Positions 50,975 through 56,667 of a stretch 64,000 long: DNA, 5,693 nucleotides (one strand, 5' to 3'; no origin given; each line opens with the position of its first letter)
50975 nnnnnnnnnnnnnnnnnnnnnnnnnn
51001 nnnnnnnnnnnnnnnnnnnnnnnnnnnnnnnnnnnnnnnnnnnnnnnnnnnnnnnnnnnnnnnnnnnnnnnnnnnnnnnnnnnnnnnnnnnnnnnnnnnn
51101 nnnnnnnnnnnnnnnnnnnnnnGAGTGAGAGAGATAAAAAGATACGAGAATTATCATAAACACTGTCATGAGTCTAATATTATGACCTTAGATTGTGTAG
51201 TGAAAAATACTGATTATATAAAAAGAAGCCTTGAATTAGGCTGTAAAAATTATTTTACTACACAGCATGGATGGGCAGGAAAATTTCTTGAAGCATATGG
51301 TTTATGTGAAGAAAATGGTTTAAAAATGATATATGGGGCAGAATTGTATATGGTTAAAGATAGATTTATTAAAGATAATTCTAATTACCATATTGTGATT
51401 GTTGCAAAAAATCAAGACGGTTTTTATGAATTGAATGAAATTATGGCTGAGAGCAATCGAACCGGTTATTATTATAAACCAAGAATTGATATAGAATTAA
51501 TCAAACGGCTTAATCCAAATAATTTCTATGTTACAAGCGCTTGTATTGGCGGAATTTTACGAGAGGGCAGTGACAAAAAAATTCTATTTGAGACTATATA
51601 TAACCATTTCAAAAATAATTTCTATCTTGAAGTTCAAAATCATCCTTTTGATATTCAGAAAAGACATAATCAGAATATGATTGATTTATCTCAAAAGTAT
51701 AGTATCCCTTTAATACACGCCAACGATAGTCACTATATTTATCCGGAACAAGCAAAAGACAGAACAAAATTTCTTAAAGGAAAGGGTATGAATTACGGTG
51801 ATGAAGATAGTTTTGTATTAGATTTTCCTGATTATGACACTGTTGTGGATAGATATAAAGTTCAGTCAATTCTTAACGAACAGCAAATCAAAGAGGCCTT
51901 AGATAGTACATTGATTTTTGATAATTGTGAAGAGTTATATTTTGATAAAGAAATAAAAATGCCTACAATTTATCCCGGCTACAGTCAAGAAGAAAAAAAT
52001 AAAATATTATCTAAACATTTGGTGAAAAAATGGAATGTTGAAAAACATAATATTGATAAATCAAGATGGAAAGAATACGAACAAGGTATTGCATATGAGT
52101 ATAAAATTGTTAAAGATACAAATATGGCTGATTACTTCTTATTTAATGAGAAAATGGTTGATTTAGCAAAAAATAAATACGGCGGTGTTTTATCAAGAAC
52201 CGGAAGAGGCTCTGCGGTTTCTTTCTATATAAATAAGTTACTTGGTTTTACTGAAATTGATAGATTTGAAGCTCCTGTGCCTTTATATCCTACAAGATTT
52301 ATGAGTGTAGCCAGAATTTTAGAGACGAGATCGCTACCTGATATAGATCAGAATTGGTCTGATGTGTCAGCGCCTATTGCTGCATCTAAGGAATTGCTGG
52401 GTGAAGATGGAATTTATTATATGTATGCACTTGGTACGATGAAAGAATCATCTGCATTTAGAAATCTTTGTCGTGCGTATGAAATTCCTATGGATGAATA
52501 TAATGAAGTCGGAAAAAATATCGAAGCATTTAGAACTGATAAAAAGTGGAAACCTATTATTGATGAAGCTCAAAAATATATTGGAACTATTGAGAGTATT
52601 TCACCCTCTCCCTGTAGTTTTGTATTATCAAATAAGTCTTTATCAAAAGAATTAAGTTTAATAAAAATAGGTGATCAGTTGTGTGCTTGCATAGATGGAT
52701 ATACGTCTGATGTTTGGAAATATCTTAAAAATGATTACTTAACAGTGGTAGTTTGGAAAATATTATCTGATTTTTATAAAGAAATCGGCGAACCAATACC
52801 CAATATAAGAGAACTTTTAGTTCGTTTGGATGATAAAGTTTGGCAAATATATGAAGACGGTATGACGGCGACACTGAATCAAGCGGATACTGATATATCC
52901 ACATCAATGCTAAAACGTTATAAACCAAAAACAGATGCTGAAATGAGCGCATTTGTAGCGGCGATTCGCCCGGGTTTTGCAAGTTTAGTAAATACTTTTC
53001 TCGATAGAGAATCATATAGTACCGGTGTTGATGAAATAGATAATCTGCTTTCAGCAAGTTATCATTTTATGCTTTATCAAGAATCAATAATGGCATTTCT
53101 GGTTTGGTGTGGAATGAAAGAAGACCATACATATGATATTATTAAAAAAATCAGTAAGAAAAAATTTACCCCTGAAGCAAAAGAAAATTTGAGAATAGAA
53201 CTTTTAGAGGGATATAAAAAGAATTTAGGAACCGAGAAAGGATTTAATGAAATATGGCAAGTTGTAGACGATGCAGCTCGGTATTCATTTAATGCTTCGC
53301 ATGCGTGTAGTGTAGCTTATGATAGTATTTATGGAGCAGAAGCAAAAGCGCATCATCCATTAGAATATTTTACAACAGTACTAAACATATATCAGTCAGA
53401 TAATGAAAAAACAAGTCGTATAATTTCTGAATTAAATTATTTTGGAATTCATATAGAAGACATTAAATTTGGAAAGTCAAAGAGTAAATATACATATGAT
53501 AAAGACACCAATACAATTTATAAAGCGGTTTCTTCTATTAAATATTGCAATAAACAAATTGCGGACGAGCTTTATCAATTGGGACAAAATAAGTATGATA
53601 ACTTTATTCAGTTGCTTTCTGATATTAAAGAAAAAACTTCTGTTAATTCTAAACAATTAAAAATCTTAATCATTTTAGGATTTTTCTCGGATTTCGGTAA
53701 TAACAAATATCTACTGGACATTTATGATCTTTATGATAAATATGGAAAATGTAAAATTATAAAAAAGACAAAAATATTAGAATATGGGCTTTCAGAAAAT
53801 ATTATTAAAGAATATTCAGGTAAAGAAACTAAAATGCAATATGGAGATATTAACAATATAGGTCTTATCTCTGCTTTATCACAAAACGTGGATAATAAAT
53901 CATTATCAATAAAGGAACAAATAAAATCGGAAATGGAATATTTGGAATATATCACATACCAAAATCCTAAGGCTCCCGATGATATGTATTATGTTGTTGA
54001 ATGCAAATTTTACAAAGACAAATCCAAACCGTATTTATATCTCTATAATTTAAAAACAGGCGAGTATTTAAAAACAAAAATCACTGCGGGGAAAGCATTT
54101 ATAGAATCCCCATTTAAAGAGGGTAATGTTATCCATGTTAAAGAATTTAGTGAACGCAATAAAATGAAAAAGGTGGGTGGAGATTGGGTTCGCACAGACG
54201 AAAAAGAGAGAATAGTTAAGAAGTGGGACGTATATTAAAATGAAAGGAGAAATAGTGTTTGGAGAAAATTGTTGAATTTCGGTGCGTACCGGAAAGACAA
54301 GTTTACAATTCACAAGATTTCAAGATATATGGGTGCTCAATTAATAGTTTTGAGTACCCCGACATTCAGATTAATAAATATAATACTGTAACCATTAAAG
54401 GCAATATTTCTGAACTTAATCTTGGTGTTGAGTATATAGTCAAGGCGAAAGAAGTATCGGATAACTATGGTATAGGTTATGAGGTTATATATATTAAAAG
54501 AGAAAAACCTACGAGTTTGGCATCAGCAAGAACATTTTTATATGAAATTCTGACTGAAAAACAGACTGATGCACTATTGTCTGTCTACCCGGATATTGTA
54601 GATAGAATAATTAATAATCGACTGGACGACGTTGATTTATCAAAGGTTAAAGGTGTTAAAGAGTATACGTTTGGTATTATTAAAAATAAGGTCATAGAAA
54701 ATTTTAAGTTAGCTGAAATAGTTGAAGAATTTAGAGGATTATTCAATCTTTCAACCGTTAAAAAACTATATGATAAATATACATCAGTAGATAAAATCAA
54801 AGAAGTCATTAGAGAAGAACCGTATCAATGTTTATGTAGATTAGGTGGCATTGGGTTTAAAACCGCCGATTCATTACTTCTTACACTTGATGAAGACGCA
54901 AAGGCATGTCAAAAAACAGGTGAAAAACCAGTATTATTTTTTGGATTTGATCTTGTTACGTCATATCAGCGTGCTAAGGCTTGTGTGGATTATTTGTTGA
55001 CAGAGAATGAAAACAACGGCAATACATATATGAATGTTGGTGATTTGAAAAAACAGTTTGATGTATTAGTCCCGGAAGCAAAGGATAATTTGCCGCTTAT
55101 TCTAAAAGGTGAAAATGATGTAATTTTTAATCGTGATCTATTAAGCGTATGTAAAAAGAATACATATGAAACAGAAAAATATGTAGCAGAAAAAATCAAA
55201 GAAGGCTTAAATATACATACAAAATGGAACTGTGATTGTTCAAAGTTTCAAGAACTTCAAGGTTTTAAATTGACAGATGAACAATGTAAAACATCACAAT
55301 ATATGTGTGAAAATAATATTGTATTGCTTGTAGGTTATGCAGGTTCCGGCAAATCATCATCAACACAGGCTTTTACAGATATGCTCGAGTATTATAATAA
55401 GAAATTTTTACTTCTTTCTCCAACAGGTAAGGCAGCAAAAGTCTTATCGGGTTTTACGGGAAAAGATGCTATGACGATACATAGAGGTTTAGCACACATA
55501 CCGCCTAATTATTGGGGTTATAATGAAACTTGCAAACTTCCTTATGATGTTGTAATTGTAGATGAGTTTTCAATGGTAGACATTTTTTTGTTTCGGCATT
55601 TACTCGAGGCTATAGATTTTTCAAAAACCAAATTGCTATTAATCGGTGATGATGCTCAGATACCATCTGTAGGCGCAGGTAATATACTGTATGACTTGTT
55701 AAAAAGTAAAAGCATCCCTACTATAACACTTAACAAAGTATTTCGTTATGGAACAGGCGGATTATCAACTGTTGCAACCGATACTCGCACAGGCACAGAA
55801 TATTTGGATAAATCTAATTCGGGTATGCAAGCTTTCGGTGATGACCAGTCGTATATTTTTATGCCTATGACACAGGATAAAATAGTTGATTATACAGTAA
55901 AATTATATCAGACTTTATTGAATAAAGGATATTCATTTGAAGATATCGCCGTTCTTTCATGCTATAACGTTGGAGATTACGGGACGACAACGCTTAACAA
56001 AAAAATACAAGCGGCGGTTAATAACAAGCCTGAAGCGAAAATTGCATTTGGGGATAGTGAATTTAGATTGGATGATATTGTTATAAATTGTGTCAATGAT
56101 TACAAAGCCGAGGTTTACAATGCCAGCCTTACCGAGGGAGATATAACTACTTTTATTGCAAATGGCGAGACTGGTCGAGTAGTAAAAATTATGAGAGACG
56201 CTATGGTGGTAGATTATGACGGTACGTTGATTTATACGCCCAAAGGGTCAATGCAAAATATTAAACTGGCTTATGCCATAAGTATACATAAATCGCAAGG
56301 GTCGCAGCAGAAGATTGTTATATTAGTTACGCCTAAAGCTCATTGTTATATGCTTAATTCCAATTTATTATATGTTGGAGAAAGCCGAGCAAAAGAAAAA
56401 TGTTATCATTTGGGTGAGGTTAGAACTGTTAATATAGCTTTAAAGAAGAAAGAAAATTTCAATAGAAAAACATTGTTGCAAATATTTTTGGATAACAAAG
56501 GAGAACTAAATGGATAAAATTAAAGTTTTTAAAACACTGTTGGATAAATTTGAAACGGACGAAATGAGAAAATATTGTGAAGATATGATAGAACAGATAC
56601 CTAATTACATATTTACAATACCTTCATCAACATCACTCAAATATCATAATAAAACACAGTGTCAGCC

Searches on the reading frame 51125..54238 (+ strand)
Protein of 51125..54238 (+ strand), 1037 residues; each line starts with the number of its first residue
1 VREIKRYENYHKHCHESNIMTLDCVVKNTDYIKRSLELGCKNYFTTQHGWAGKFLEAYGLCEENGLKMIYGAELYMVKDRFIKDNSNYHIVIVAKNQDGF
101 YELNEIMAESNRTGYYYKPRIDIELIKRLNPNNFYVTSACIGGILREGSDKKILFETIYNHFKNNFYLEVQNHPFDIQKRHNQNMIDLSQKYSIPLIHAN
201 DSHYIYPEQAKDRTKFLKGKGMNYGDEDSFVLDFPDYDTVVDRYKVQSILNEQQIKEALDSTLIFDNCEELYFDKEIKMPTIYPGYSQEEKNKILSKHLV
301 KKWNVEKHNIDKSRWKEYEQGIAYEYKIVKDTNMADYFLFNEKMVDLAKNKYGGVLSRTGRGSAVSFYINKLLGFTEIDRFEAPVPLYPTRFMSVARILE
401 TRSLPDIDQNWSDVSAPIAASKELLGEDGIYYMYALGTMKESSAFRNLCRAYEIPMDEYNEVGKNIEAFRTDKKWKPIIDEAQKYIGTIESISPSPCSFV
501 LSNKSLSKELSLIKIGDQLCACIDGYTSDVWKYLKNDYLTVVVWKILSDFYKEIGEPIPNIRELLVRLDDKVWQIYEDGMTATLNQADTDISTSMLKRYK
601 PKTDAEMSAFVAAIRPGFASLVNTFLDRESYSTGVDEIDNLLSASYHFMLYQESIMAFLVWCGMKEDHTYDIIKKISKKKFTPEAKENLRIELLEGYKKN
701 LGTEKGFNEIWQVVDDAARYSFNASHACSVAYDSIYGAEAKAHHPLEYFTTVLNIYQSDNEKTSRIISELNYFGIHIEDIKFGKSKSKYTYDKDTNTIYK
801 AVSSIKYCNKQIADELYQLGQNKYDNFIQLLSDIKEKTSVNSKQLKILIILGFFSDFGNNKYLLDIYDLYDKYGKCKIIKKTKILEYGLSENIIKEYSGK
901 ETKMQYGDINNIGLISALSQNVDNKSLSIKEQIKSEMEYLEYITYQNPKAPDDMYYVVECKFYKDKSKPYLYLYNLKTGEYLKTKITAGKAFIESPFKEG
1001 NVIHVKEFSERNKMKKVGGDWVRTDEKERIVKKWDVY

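Call 22: search_protein_families(library=phrogs, proteins=[window:51125-54238:+], max_evalue=0.001)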
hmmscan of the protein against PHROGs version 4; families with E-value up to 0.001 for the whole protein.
window:51125-54238:+ (1037 aa): 6 families
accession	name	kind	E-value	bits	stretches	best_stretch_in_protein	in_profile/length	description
phrog_405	-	DNA, RNA and nucleotide metabolism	7.3e-219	730.6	1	4-1030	39-1069/1190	DNA polymerase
phrog_11119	-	DNA, RNA and nucleotide metabolism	8.2e-50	171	1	752-1027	2-283/299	DNA polymerase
phrog_7513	-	unknown function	2.1e-44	153.2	1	5-382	9-434/461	-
phrog_11165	-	DNA, RNA and nucleotide metabolism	1.3e-27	97.1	2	569-821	316-576/782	DNA polymerase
phrog_12219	-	DNA, RNA and nucleotide metabolism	7.8e-19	68.4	1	406-980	5-636/823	DNA polymerase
phrog_4335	-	unknown function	3e-09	37.6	1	704-819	15-128/421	-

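Call 67: search_dna_similar(query=window:51125-54238:+, collection=phages, mode=protein, max_rows=8)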
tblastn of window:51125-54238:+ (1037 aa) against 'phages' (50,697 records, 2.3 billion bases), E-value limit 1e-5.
Records with a match: 1021; places in all: 1024; records where one place covers at least 80% of the query: 294.
Best place of each record, by identity: <60% 1021.
By first word of the organism name: Mycobacterium 278; Streptomyces 211; Gordonia 121; Bacillus 82; Staphylococcus 42; Bacteriophage 40; Microbacterium 36; Escherichia 27; Lactococcus 22; Rhodococcus 22; and 49 more.
By host as written in the record: Mycobacterium smegmatis mc2 155 202; Streptomyces griseus ATCC 10137 81; - 66; Gordonia terrae 3612 62; Streptomyces lividans JI 1326 44; Mycobacterium smegmatis mc#155 35; Gordonia rubripertincta NRRL B-16540 28; Microbacterium foliorum NRRL B-24224 25; and 175 more.
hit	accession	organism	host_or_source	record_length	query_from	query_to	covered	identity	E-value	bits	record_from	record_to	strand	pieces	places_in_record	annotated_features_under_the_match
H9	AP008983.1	Clostridium phage c-st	Clostridium botulinum type C strain ...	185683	6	1037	100%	52.4%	0e+0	1035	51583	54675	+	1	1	DNA Polymerase III alpha chain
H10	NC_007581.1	Clostridium phage c-st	Clostridium botulinum type C strain ...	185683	6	1037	100%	52.4%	0e+0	1035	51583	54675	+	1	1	DNA polymerase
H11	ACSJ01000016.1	Clostridium phage D-1873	Clostridium botulinum D str. 1873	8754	6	1037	100%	52.2%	0e+0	1038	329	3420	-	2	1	DNA Polymerase III alpha chain (x2)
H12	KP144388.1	Geobacillus virus E3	failed fermentation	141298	6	1036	99%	47.1%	0e+0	917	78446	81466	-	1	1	putative DNA polymerase III alpha subunit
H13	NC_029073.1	Geobacillus virus E3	failed fermentation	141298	6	1036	99%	47.1%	0e+0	917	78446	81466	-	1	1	DNA polymerase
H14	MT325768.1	Psychrobacillus phage Perkons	Psychrobacillus psychrodurans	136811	6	1036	99%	44.6%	0e+0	872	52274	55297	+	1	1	DNA polymerase III alpha subunit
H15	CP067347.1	Clostridioides phage ES-S-0107-01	Clostridioides sp. ES-S-0107-01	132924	6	1025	98%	44.5%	0e+0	837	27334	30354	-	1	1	record has no annotation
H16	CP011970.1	Peptoclostridium phage phiCDIF1296T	Peptoclostridium difficile strain ...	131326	6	1025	98%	44.2%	0e+0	847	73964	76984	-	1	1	putative DNA polymerase III subunit alpha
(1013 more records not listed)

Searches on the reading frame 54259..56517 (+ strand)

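Call 22: search_protein_families(library=phrogs, proteins=[window:54259-56517:+], max_evalue=0.001)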
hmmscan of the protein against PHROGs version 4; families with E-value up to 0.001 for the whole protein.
window:54259-56517:+ (752 aa): 4 families
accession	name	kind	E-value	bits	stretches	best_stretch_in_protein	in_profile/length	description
phrog_4412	-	DNA, RNA and nucleotide metabolism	1.3e-212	709.1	1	2-747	5-741/743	exonuclease V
phrog_325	-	DNA, RNA and nucleotide metabolism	2.4e-56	192.6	1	291-723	421-872/986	Dda-like helicase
phrog_1967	-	DNA, RNA and nucleotide metabolism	7.4e-06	25.8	0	539-724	471-673/776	DNA helicase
phrog_170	-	other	0.00074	20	0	332-384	69-124/323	PhoH-like phosphate starvation-inducible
